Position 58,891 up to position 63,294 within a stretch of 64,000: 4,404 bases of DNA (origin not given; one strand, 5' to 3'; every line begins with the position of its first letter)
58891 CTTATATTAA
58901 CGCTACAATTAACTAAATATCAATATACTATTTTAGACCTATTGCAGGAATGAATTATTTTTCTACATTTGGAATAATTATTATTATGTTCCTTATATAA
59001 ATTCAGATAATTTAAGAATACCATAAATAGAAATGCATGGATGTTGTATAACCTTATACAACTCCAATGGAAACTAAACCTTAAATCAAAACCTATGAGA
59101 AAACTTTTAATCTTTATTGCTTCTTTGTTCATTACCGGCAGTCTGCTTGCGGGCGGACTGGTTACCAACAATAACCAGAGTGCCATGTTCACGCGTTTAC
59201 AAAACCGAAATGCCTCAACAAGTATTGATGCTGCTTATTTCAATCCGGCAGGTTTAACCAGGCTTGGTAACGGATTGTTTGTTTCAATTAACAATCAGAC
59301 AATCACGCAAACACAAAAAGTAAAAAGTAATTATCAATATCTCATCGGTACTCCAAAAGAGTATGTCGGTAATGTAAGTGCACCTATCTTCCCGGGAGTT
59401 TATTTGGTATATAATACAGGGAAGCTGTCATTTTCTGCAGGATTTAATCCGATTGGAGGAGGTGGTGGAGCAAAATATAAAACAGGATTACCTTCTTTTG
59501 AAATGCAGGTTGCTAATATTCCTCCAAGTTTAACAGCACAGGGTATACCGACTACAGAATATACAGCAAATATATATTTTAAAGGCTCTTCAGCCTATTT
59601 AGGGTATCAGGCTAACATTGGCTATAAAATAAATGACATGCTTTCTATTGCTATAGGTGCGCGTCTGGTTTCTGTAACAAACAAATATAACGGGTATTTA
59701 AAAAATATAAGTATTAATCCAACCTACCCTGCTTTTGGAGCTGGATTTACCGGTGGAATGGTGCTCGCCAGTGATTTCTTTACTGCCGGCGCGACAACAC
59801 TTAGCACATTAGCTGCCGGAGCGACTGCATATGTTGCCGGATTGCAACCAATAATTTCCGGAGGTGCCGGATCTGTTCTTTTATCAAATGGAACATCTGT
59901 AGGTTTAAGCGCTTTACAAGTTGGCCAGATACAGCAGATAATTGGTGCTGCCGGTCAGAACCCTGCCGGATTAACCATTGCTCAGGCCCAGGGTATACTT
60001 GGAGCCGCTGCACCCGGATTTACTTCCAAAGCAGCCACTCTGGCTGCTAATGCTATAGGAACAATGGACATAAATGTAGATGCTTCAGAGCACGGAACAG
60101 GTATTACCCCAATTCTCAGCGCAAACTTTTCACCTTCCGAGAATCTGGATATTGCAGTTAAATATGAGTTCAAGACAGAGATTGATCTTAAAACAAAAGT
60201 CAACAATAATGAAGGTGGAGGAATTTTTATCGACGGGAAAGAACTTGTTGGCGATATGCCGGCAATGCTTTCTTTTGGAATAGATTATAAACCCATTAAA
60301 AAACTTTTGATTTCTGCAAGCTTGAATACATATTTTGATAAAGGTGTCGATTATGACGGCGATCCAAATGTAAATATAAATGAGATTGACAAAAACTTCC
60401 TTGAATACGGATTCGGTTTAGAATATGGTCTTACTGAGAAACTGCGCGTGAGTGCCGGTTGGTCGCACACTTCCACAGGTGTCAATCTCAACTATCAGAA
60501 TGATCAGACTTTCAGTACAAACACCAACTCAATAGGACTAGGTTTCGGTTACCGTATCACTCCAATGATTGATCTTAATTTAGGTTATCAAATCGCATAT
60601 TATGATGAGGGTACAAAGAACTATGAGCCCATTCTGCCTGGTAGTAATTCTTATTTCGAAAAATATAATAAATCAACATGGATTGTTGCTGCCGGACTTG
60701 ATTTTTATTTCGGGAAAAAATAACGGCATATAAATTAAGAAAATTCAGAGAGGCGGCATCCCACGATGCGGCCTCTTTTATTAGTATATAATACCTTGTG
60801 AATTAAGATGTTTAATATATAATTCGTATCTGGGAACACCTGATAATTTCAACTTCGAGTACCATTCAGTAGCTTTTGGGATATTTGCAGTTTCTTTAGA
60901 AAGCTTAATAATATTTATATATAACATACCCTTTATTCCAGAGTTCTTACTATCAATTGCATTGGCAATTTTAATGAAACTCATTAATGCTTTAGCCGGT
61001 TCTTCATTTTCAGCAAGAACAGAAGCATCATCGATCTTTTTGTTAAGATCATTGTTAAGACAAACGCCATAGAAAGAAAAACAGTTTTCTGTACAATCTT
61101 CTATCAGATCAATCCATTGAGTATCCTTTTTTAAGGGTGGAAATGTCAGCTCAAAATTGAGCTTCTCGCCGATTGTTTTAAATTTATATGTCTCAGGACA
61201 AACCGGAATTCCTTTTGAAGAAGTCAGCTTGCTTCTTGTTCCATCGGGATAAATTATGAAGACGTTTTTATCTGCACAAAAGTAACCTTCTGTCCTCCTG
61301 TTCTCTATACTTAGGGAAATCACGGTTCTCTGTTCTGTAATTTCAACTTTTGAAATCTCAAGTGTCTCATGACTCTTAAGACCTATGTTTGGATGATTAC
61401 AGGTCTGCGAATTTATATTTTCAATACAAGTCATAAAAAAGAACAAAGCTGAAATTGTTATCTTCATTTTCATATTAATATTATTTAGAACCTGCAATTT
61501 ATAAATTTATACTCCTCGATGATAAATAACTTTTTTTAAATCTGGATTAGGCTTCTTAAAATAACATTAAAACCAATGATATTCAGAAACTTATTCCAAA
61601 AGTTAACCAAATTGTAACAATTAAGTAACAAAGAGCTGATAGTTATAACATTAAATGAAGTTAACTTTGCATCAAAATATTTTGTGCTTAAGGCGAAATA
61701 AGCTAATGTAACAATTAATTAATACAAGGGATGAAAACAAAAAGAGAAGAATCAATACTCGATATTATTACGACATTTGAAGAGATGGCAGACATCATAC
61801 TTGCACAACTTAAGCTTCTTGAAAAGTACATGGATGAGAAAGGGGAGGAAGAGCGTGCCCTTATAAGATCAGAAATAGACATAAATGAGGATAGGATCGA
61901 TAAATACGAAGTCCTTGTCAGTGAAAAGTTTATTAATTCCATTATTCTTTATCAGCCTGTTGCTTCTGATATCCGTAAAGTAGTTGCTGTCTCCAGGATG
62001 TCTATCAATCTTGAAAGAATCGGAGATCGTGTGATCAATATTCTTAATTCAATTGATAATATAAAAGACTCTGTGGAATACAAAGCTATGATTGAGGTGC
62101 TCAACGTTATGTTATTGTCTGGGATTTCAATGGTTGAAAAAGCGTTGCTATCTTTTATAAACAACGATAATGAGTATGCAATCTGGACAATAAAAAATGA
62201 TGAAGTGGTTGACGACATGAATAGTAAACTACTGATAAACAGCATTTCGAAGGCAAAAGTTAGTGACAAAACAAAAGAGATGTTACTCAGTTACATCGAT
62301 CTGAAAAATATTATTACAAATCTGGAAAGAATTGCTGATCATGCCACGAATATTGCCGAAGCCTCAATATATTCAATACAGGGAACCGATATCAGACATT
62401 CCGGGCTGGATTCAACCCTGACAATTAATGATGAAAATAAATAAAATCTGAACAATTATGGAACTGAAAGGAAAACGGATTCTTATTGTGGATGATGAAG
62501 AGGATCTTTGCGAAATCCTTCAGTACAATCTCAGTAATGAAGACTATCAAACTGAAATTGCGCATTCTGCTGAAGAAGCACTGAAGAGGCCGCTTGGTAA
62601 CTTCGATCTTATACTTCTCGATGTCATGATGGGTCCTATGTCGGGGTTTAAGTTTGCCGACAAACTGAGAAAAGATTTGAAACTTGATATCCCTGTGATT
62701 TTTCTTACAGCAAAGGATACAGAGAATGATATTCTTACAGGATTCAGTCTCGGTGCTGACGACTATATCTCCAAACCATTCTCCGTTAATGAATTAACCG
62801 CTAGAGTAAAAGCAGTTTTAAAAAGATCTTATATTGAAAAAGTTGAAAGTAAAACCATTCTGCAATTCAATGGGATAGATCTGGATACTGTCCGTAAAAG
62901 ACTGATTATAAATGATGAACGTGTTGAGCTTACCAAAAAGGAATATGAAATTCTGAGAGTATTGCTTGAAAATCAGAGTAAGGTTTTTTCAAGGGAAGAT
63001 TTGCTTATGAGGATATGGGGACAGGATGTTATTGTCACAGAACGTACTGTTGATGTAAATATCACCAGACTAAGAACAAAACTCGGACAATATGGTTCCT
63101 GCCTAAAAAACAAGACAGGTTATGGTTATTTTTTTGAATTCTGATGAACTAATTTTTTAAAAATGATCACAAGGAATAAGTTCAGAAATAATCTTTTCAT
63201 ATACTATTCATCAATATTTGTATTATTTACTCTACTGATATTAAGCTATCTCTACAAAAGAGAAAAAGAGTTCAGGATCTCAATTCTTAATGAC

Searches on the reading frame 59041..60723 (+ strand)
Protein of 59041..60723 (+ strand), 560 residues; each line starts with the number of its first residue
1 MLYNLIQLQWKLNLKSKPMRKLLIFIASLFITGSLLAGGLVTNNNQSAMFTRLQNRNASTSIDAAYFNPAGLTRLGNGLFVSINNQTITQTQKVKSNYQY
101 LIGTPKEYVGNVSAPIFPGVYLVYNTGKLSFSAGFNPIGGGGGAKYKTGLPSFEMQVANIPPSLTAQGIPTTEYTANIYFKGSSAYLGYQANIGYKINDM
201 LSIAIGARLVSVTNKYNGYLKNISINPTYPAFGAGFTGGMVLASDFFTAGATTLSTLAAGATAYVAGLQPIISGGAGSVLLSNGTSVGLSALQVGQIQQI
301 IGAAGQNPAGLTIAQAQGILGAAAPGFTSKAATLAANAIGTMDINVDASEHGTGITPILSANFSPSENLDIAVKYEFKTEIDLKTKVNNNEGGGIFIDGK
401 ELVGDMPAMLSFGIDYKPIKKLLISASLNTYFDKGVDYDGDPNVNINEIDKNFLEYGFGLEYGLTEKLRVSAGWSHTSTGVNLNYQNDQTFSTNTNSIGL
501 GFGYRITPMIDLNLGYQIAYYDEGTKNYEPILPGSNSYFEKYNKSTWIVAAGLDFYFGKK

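Call 33: search_protein_families(library=pfam, proteins=[window:59041-60723:+], max_evalue=0.00001)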
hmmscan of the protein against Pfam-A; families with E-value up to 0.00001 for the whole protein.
window:59041-60723:+ (560 aa): 1 family
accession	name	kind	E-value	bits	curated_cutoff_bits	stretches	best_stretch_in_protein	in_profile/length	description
PF03349.22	Toluene_X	-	4.1e-09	35.8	29.7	1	309-557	158-421/421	Outer membrane protein transport protein (OMPP1/FadL/TodX)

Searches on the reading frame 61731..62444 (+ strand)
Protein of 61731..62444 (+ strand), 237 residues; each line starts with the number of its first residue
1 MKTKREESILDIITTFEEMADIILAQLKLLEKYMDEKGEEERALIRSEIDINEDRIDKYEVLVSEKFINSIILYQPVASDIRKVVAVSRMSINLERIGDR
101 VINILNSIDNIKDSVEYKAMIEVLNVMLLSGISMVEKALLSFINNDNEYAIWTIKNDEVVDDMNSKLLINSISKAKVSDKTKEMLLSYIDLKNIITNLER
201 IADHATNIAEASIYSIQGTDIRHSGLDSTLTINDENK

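Call 33: search_protein_families(library=pfam, proteins=[window:61731-62444:+], max_evalue=0.00001)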
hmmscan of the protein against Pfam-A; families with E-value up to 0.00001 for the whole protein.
window:61731-62444:+ (237 aa): 1 family
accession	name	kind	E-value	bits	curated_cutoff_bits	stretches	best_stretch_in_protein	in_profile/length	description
PF01895.24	PhoU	-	7.3e-26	90.8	23.5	2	132-211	9-88/89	PhoU domain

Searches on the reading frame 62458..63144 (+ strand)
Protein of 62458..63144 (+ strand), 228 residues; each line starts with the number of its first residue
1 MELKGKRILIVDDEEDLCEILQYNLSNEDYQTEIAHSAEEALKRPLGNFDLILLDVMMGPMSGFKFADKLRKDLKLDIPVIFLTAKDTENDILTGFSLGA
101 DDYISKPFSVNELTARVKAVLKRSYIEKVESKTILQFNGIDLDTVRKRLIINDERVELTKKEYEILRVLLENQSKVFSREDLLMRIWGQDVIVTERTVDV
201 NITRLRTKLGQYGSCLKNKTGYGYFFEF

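Call 33: search_protein_families(library=pfam, proteins=[window:62458-63144:+], max_evalue=0.00001)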
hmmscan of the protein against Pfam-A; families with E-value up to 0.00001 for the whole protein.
window:62458-63144:+ (228 aa): 2 families
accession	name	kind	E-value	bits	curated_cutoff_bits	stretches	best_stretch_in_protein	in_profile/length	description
PF00072.30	Response_reg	-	1.8e-25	89.7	30.2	1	8-118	1-111/111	Response regulator receiver domain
PF00486.34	Trans_reg_C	-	6.6e-22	77.8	26.2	1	154-226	2-77/77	Transcriptional regulatory protein, C terminal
